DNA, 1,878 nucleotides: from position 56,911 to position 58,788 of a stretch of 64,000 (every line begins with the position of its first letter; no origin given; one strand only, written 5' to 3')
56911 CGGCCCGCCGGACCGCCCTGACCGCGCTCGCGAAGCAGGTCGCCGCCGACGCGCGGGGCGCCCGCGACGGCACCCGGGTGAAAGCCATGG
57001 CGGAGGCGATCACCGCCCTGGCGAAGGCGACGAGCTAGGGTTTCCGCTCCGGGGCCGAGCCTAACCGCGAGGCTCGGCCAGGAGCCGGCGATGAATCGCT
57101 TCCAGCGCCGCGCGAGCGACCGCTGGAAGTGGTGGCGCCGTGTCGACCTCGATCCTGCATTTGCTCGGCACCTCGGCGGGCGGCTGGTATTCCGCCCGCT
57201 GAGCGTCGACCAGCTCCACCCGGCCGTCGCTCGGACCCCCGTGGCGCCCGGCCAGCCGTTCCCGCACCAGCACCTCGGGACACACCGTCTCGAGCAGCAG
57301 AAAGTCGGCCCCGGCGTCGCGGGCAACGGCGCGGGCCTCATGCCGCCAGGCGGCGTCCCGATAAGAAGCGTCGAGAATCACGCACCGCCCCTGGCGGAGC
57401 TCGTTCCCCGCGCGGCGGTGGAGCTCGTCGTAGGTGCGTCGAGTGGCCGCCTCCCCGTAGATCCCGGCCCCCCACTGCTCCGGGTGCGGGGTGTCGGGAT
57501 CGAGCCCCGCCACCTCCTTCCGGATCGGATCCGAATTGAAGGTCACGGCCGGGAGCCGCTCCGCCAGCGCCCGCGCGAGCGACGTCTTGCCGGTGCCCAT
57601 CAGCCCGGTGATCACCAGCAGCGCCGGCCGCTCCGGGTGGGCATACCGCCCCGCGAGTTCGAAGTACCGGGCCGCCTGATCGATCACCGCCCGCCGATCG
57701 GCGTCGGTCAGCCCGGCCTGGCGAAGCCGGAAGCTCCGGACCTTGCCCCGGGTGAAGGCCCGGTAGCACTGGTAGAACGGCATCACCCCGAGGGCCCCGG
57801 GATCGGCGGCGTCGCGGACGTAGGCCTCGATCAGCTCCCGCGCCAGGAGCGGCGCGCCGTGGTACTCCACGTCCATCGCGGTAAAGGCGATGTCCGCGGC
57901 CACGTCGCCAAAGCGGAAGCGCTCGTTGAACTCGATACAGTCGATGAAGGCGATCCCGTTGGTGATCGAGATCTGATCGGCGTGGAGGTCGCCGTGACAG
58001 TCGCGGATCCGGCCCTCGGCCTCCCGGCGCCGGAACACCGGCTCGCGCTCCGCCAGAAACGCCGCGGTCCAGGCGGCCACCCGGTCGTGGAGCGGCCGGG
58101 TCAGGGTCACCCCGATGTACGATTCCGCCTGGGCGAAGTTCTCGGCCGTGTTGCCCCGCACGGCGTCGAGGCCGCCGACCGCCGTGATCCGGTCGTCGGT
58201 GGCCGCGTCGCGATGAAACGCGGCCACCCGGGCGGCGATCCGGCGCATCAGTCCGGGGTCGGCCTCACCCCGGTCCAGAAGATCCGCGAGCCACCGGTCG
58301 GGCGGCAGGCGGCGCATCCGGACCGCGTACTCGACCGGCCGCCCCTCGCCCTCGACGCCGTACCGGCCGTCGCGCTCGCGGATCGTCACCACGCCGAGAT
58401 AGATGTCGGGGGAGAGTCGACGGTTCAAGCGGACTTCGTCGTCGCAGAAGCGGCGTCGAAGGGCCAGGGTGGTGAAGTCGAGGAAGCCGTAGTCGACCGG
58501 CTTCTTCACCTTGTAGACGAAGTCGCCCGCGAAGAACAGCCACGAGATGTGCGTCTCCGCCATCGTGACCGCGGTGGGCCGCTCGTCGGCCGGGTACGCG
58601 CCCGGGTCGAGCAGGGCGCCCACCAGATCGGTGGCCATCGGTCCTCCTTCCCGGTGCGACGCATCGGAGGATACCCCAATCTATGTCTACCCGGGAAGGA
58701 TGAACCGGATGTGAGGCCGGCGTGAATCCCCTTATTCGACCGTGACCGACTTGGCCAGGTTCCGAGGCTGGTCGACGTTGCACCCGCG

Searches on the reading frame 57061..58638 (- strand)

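Call 58: search_protein_families(library=pfam, proteins=[window:57061-58638:-], max_evalue=0.001)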
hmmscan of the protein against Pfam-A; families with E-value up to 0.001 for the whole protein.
window:57061-58638:- (525 aa): 4 families
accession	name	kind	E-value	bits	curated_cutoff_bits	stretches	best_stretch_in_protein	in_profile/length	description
PF13671.12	AAA_33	-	4.5e-23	82.6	27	1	340-487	1-143/143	AAA domain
PF13238.12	AAA_18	-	3.6e-05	24.7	29.4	1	342-396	2-45/128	AAA domain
PF13207.12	AAA_17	-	0.00026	21.7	27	1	344-471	1-129/136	AAA domain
PF13191.12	AAA_16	-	0.00035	21.6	32.6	1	336-364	22-50/167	AAA ATPase domain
